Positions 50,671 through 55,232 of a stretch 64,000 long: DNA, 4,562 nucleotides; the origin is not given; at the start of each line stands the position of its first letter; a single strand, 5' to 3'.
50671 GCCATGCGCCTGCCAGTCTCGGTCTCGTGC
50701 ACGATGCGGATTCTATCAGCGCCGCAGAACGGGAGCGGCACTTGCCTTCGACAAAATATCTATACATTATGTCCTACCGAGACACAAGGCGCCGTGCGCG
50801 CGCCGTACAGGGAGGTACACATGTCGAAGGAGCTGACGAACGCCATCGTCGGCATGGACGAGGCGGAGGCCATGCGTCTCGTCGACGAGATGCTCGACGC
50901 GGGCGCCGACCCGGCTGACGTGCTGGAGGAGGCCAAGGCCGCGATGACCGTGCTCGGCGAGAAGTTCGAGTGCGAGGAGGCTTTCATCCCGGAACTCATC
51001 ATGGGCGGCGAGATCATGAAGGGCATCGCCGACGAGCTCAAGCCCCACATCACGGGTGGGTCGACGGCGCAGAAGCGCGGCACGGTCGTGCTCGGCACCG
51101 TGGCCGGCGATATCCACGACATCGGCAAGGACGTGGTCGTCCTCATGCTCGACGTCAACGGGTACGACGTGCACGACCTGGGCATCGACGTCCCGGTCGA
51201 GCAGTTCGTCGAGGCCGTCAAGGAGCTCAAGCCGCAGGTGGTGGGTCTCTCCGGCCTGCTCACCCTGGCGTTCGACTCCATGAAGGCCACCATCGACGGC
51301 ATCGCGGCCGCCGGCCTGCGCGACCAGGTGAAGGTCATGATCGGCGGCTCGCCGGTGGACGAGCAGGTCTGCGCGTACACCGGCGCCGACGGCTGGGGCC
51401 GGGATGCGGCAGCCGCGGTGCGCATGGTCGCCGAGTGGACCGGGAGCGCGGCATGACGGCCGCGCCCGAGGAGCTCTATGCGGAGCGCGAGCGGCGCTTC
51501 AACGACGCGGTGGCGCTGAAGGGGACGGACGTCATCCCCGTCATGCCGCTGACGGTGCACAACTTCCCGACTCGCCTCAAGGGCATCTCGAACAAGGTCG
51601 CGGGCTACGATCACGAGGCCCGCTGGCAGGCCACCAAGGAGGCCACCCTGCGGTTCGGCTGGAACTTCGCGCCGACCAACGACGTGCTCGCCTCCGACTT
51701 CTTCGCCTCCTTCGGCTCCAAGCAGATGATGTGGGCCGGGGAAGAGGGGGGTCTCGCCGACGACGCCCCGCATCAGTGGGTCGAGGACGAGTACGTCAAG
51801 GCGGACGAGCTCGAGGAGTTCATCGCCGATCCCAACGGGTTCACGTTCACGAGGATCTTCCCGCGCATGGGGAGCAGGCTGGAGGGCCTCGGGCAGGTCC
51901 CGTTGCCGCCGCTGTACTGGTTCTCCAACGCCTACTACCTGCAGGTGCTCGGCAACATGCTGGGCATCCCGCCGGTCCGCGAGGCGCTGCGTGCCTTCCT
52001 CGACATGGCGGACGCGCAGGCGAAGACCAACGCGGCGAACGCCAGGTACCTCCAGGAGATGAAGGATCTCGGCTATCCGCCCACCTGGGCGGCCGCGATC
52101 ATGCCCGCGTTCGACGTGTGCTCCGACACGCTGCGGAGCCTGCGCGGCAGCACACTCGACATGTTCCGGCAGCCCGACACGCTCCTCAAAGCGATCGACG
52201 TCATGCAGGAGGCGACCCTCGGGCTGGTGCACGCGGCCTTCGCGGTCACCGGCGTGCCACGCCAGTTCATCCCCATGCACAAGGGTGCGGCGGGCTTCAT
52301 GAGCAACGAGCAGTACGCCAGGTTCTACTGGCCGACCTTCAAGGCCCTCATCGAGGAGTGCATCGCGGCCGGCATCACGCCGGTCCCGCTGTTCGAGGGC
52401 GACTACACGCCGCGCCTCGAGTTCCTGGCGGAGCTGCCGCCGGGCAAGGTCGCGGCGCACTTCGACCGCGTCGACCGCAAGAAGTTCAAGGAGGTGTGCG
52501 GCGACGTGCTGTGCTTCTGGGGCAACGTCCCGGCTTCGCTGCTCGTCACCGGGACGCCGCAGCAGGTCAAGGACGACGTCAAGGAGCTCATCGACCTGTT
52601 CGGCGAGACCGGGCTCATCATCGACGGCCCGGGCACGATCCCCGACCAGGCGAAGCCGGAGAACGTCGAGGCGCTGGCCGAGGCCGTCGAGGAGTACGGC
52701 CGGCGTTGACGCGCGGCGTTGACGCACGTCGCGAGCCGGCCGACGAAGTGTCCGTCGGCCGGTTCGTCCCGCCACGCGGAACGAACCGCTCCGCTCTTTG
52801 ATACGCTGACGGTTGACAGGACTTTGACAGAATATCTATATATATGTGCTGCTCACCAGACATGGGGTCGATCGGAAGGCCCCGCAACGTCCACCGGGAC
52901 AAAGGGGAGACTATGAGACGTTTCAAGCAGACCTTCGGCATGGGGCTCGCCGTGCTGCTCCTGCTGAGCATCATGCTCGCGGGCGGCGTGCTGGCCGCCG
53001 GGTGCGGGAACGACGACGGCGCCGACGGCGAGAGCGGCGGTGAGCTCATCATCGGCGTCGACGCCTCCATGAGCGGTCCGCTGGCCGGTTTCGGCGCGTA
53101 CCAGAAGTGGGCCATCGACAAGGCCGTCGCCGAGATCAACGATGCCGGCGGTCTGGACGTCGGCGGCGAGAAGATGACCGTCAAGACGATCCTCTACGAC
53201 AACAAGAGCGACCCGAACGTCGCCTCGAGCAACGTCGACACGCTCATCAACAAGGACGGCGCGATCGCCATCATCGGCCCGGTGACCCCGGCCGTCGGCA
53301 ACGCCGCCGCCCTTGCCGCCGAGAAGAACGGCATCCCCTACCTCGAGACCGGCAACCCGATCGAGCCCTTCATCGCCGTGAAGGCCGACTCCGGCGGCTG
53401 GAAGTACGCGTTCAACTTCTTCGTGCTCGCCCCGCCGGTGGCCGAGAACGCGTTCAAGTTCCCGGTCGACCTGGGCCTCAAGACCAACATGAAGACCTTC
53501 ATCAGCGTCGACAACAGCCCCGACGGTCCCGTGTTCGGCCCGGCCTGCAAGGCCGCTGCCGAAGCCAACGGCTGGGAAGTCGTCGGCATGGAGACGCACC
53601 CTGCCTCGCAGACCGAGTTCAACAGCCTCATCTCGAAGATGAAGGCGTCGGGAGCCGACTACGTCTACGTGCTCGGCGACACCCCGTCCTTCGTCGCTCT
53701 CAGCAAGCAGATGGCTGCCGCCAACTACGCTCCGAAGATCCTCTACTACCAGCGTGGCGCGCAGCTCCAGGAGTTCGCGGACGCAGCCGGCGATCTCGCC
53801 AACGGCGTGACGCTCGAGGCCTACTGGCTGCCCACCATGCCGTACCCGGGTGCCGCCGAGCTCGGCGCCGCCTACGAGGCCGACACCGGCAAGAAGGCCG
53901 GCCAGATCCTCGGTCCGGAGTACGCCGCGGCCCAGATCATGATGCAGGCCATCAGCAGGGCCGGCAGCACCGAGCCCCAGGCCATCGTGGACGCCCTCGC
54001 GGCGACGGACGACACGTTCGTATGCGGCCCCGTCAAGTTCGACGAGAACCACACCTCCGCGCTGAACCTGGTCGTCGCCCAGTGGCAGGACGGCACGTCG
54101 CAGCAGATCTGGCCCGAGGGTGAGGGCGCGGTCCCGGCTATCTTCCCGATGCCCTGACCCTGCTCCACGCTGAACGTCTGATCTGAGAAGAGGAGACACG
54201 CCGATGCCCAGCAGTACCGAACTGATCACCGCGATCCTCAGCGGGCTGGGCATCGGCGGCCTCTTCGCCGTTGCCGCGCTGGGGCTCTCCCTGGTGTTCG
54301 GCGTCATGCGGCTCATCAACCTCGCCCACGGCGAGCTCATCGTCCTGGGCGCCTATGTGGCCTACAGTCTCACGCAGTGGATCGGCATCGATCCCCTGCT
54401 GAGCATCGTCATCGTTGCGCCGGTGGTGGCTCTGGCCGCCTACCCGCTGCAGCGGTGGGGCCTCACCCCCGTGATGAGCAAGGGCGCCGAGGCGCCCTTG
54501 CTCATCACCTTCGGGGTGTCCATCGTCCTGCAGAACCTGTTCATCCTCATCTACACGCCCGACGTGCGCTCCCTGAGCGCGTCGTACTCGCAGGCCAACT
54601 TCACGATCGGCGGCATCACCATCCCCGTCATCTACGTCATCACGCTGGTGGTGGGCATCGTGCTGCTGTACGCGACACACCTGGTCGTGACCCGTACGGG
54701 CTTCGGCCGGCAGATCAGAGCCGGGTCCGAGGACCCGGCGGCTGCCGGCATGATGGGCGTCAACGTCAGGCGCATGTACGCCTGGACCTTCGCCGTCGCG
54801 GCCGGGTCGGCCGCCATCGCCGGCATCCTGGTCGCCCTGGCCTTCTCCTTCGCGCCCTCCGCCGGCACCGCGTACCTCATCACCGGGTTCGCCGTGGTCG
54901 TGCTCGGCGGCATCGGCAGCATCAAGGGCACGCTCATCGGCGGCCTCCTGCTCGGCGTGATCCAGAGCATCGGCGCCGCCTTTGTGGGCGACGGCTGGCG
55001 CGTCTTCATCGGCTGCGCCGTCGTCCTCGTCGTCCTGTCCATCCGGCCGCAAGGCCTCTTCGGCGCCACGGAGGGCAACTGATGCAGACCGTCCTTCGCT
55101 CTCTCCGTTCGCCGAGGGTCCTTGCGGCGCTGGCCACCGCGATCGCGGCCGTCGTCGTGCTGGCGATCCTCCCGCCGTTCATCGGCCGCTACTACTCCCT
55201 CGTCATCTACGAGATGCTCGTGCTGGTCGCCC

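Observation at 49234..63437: Multi-module corrinoid (B12) methyl-transfer locus: 5 corrinoid proteins, 3 URO-D-fold methyltransferases, 2 GntR regulators and a Liv-type ABC importer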

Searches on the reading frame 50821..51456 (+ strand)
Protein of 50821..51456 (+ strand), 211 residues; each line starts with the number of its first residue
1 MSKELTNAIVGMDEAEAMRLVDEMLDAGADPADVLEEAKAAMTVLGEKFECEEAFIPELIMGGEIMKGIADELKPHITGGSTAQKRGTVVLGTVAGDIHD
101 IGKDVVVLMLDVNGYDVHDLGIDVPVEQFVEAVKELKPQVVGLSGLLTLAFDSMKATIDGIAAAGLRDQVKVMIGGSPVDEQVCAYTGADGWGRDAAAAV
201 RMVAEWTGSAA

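Call 8: search_protein_families(library=pfam, proteins=[window:50821-51456:+], max_evalue=0.01)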
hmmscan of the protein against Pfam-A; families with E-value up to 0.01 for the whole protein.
window:50821-51456:+ (211 aa): 2 families
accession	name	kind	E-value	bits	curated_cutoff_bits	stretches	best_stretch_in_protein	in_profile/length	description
PF02310.24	B12-binding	-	2.8e-24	85.7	32.1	1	88-200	2-120/121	B12 binding domain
PF02607.22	B12-binding_2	-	3e-14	53.4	23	1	3-73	3-73/74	B12 binding domain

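Call 9: search_protein_families(library=ncbifam, proteins=[window:50821-51456:+], max_evalue=0.01)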
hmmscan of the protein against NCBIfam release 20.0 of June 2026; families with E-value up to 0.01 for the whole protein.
window:50821-51456:+ (211 aa): 14 families
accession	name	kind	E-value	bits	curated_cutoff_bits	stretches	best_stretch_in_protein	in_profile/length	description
TIGR02370.1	pyl_corrinoid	subfamily_domain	9.2e-51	172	215.3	1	4-199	1-197/197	methyltransferase cognate corrinoid protein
NF047996.1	corrin_MtgC_2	exception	3.1e-47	160.8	370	1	23-205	26-208/212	glycine betaine-specific corrinoid protein MtgC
NF041607.1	dimeth_corrin_MtbC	equivalog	2.6e-45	154.5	350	1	5-205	1-201/203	dimethylamine corrinoid protein MtbC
NF047995.1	corrinoid_MtgC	exception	8.3e-40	136.6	310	1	3-203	6-209/215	glycine betaine-specific corrinoid protein MtgC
TIGR02082.1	metH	equivalog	1.7e-32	112.1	1010.85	1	5-201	650-852/1182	methionine synthase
NF040655.1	MtaC_Meth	equivalog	2.9e-28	98.6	420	1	3-203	37-234/253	methanol--corrinoid protein MtaC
NF007024.0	PRK09490.1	equivalog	7e-28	97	1497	1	25-180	685-843/1234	methionine synthase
NF040669.1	MtaC2_Meth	equivalog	2.6e-27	95.8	450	1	3-193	44-232/267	methanol--corrinoid protein MtaC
NF002612.0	PRK02261.1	equivalog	2.1e-11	43.6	110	1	86-177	3-93/148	methylaspartate mutase subunit S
TIGR01501.1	MthylAspMutase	equivalog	1.2e-08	34.8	135.8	1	88-177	3-91/134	methylaspartate mutase subunit S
NF040743.1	ornith_mutase_E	equivalog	1.9e-07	29.4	800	1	83-197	592-714/730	D-ornithine 4,5-aminomutase subunit OraE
NF052513.1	TransRegCarH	equivalog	4e-07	29.6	400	1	3-189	85-261/274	HTH-type transcriptional repressor CarH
NF052385.1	Lys_5_6_beta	equivalog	5.2e-05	23.1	280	1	86-196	100-224/241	lysine 5,6-aminomutase subunit beta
TIGR00640.1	acid_CoA_mut_C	subfamily_domain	0.00058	19.9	57.45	1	88-177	4-92/132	methylmalonyl-CoA mutase C-terminal domain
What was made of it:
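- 50821..51456 (+): CP2: carrier corrinoid protein of module A. PF02607 and PF02310; TIGR02370 E 9e-51 (calls 8, 9).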

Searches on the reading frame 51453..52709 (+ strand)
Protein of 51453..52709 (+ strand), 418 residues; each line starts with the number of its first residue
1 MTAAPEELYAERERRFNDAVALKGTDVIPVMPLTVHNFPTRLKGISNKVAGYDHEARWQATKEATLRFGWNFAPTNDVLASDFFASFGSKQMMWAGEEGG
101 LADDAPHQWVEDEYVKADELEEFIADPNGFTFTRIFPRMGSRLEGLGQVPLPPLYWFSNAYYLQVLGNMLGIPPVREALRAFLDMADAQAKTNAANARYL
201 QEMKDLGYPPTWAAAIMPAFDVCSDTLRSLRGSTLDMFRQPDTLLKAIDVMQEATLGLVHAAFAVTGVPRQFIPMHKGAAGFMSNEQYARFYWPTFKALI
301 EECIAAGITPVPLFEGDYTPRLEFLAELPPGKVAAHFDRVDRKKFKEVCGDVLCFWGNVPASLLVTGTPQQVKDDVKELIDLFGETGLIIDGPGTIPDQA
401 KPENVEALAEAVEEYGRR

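Call 8: search_protein_families(library=pfam, proteins=[window:51453-52709:+], max_evalue=0.01)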
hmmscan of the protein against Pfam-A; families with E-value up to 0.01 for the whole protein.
window:51453-52709:+ (418 aa): 2 families
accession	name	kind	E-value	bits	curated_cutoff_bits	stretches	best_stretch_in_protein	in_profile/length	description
PF01208.23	URO-D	-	5.5e-14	52.4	23.9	1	235-415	167-346/346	Uroporphyrinogen decarboxylase (URO-D)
PF04046.21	PSP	-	0.0059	16.8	19.6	0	178-218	8-42/46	PSP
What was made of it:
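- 51453..52709 (+): MTA: MtvB-like UroD-superfamily methyltransferase I (418 aa). PF01208 (call 8).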

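Call 9: search_protein_families(library=ncbifam, proteins=[window:51453-52709:+], max_evalue=0.01)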
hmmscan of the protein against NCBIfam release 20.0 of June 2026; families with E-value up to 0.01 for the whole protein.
window:51453-52709:+ (418 aa): 2 families
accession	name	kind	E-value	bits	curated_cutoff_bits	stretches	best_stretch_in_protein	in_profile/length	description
TIGR01464.1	hemE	equivalog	2.8e-06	26.6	302.95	1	273-413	197-337/338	uroporphyrinogen decarboxylase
NF040654.1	MtaA_Meth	equivalog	0.00043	19.3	400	1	237-415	163-335/337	methylcobamide:CoM methyltransferase MtaA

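Call 13: search_solved_structures(query=window:51453-52709:+, max_evalue=1, show_alignments=1)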
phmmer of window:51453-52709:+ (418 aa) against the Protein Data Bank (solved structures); distinct sequences matched with E-value up to 1: 13.
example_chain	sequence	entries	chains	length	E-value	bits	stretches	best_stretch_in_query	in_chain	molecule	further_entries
9rui_A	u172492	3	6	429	2.9e-30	108.8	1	197-417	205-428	CdmB from Acetobacterium malicum subsp. dehalogenans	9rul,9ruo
3gw0_A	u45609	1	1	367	1.8e-05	27.1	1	267-417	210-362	Uroporphyrinogen decarboxylase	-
3gw3_A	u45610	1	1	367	3.4e-05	26.2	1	267-417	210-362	Uroporphyrinogen decarboxylase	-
3gvv_A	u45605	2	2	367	3.7e-05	26.1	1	267-417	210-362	Uroporphyrinogen decarboxylase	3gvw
2q6z_A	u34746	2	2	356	6.1e-05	25.4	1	267-417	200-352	Uroporphyrinogen decarboxylase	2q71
1r3w_A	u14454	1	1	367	6.3e-05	25.3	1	267-417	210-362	Uroporphyrinogen Decarboxylase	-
1r3r_A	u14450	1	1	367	6.4e-05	25.3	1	267-417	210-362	Uroporphyrinogen Decarboxylase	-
1r3q_A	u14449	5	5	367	6.5e-05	25.3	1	267-417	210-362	Uroporphyrinogen Decarboxylase | PROTEIN (UROPORPHYRINOGEN DECARBOXYLASE)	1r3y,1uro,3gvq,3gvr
1r3s_A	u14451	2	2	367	6.5e-05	25.3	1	267-417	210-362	Uroporphyrinogen Decarboxylase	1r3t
1r3v_A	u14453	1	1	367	6.6e-05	25.3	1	267-417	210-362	Uroporphyrinogen Decarboxylase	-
1jpk_A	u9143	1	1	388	7.5e-05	25.1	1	267-417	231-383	UROPORPHYRINOGEN DECARBOXYLASE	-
1jph_A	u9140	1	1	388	8.9e-05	24.8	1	267-417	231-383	UROPORPHYRINOGEN DECARBOXYLASE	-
1jpi_A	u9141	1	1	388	0.00027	23.3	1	270-417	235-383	UROPORPHYRINOGEN DECARBOXYLASE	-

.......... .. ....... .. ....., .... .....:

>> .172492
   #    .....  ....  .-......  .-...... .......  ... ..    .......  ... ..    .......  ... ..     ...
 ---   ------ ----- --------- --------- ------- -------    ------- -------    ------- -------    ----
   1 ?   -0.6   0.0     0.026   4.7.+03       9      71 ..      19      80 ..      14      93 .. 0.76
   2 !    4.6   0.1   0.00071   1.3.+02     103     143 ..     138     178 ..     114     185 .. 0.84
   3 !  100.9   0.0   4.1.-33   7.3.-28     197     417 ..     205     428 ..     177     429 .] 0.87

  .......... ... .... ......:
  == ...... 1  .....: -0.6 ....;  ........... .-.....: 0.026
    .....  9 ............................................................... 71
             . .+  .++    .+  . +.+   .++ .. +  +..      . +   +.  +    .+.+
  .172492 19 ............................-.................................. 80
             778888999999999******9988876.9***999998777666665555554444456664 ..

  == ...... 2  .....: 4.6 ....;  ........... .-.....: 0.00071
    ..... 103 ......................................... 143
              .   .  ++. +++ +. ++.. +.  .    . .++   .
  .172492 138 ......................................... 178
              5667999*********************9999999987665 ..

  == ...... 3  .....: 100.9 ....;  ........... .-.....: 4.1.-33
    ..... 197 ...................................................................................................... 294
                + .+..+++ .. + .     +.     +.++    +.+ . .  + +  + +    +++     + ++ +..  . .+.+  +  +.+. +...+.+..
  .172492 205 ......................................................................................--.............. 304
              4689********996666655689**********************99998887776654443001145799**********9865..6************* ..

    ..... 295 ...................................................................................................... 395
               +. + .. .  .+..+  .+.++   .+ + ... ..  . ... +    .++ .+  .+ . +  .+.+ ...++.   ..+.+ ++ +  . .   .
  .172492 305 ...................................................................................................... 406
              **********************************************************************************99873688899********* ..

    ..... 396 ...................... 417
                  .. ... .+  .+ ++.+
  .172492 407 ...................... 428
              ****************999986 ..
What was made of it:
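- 51453..52709 (+): CdmB structure 9rui, E 3e-30 (call 13).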

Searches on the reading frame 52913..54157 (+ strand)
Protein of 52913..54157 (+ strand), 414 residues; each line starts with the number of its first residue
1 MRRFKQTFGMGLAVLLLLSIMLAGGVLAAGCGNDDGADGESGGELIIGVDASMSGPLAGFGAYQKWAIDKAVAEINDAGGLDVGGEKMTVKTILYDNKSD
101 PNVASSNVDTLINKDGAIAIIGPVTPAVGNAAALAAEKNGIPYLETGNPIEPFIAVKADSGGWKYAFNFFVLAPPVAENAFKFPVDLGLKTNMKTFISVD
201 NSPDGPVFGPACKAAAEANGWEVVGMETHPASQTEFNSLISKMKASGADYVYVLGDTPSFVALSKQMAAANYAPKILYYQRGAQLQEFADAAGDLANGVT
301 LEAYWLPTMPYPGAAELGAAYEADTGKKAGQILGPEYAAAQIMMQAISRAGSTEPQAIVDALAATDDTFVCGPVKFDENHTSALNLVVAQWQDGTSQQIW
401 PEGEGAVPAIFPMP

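Call 11: search_protein_families(library=pfam, proteins=[window:52913-54157:+], max_evalue=0.001)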
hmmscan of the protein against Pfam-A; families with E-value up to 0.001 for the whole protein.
window:52913-54157:+ (414 aa): 3 families
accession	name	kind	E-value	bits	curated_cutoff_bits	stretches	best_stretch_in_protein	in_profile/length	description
PF13458.12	Peripla_BP_6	-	1.3e-50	173.5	31.7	1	47-394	4-342/343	Periplasmic binding protein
PF13433.12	Peripla_BP_5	-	1e-14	54.9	27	2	213-402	154-348/363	Periplasmic binding protein domain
PF01094.35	ANF_receptor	-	1.5e-08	34.5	25.4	1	67-391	5-350/353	Receptor family ligand binding region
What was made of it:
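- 52913..54157 (+): Substrate-binding lipoprotein of the ABC importer (Peripla_BP_6; lipobox LAAGC). PF13458 E 1e-50 (call 11).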

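Call 45: search_protein_families(library=ncbifam, proteins=[window:52913-54157:+], max_evalue=0.001)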
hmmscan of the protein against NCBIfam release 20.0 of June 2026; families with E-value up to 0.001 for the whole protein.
window:52913-54157:+ (414 aa): 3 families
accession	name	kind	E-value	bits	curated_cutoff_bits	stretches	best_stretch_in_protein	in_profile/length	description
NF011933.0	PRK15404.1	subfamily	2.2e-23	82.9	477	1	44-396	26-365/370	high-affinity branched-chain amino acid ABC transporter substrate-binding protein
TIGR03407.1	urea_ABC_UrtA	exception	7.8e-15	54.6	492.75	2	213-404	155-353/361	urea ABC transporter substrate-binding protein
TIGR03669.1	urea_ABC_arch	equivalog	6.7e-08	31.9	494.8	0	213-362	154-305/375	urea ABC transporter substrate-binding protein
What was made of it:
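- Tried and rejected: NCBIfam gave no subfamily (call 45).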

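Call 47: search_solved_structures(query=window:52913-54157:+, max_evalue=0.001)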
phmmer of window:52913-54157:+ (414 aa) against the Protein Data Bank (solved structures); distinct sequences matched with E-value up to 0.001: 29.
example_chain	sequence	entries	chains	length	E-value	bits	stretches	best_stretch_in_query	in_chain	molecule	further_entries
2lbp_A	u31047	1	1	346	2.4e-17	66.4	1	47-396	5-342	LEUCINE-BINDING PROTEIN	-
1usg_A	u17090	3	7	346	1e-16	64.3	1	47-396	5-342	LEUCINE-SPECIFIC BINDING PROTEIN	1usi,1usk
3ipc_A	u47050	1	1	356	1.1e-16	64.3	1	45-395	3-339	ABC transporter, substrate binding protein (Amino acid)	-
3ip5_A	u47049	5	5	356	1.1e-16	64.3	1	45-395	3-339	ABC transporter, substrate binding protein (Amino acid)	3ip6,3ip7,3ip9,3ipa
8wch_A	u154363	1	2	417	1.3e-14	57.4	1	76-414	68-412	Probable Leu/Ile/Val-binding protein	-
4n0q_A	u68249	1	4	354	4e-12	49.2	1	44-394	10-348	Leu/Ile/Val-binding protein homolog 3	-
3td9_A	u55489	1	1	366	6.8e-12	48.5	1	83-390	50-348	Branched chain amino acid ABC transporter, periplasmic amino acid-binding protein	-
4mpt_A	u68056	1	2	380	7.2e-12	48.4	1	45-367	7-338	Putative leu/ile/val-binding protein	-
1z15_A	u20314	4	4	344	1.3e-11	47.5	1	47-391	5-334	Leu/Ile/Val-binding protein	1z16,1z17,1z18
4q6w_A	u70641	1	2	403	1.4e-11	47.5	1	44-367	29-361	Putative leu/ile/val-binding protein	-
2liv_A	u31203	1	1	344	3.7e-11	46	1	47-391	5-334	LEUCINE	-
4gnr_A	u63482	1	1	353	7.4e-11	45.1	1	46-385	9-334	ABC transporter substrate-binding protein-branched chain amino acid transport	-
8hic_A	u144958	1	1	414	9.1e-11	44.8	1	30-405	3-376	Putative urea ABC transporter, substrate binding protein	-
7s6f_A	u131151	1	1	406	2e-09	40.3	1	45-391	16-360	Putative urea ABC transporter, urea binding protein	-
8tg1_A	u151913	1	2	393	2.4e-09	40.1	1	44-403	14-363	Extracellular ligand-binding receptor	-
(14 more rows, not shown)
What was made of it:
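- The importer belongs to the Liv/urea (HAAT) family, whose characterised members bind amino acids, amides and urea (calls 47, 45).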

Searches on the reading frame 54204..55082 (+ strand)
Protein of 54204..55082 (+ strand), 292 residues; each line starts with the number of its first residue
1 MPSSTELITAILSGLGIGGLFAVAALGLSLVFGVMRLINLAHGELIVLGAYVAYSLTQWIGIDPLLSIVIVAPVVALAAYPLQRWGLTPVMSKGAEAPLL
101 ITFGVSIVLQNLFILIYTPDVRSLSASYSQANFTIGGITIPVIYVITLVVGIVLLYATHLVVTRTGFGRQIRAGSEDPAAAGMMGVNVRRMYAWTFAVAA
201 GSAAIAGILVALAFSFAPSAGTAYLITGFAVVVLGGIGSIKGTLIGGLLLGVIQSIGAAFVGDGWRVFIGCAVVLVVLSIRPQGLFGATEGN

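Call 11: search_protein_families(library=pfam, proteins=[window:54204-55082:+], max_evalue=0.001)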
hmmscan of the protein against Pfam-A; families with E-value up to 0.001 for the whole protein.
window:54204-55082:+ (292 aa): 1 family
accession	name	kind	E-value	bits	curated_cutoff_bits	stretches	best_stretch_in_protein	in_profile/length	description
PF02653.21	BPD_transp_2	-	5.1e-35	121.3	26.8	1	11-277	2-268/269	Branched-chain amino acid transport system / permease component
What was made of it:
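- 54204..55082 (+): LivH-like permease. PF02653 E 5e-35 (call 11).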
